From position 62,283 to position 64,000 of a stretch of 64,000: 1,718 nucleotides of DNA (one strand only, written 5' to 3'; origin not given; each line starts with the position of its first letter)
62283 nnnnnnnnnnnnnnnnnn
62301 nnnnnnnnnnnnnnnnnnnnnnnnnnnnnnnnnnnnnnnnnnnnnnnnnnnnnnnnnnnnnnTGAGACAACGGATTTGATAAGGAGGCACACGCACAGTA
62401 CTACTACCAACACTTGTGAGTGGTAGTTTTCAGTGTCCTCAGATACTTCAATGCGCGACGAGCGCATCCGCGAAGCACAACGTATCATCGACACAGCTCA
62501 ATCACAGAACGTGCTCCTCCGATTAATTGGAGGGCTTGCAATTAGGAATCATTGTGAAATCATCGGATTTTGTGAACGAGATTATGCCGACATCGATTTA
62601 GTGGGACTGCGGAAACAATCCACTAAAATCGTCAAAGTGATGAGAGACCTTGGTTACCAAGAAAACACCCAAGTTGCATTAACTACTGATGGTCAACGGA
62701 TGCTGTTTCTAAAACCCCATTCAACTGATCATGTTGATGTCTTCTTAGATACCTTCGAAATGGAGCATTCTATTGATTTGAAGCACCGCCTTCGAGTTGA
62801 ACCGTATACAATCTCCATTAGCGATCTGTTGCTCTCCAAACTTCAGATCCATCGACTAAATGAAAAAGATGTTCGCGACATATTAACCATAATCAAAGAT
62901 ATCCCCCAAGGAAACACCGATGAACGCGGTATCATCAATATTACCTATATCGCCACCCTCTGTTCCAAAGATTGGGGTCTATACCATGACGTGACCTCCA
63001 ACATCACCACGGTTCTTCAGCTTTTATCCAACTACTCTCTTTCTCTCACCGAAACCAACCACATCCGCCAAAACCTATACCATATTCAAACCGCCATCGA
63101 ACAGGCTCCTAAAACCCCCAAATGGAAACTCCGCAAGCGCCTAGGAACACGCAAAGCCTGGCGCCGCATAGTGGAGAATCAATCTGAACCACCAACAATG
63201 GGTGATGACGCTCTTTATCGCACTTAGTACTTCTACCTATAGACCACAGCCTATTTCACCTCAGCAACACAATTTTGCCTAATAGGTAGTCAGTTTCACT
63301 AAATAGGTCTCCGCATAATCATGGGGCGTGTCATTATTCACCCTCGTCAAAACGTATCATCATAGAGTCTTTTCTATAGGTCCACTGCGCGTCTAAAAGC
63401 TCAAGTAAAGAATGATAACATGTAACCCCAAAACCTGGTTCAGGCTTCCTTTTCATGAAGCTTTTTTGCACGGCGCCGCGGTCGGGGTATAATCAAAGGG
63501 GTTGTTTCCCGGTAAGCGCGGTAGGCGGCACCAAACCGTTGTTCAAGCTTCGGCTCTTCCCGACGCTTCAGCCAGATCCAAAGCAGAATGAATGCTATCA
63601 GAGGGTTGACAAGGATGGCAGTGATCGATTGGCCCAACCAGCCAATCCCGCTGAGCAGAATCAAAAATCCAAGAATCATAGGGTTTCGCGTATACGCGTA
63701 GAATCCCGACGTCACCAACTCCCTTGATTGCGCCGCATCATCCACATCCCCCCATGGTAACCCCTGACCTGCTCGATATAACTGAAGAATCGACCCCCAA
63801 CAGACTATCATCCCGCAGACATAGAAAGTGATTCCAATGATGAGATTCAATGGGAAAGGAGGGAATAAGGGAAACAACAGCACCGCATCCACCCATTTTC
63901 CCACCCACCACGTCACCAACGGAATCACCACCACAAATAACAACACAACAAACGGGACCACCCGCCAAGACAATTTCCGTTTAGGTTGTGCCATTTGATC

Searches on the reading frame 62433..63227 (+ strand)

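Call 68: search_protein_families(library=pfam, proteins=[window:62433-63227:+], max_evalue=0.001)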
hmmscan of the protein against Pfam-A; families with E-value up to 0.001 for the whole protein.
window:62433-63227:+ (264 aa): 2 families
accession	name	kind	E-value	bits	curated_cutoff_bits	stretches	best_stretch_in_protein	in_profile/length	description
PF19502.5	DUF6036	-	2.3e-05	24.7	23.6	1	14-151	9-116/164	Nucleotidyltransferase of unknown function (DUF6036)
PF14907.12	NTP_transf_5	-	0.00012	22.2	31.2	1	13-136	58-164/249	Uncharacterised nucleotidyltransferase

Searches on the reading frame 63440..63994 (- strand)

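Call 68: search_protein_families(library=pfam, proteins=[window:63440-63994:-], max_evalue=0.001)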
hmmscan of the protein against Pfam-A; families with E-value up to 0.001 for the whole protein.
window:63440-63994:- (184 aa): 1 family
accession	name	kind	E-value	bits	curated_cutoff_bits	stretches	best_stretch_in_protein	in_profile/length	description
PF04191.18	PEMT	-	7.8e-11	42.8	25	1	50-156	2-104/105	Phospholipid methyltransferase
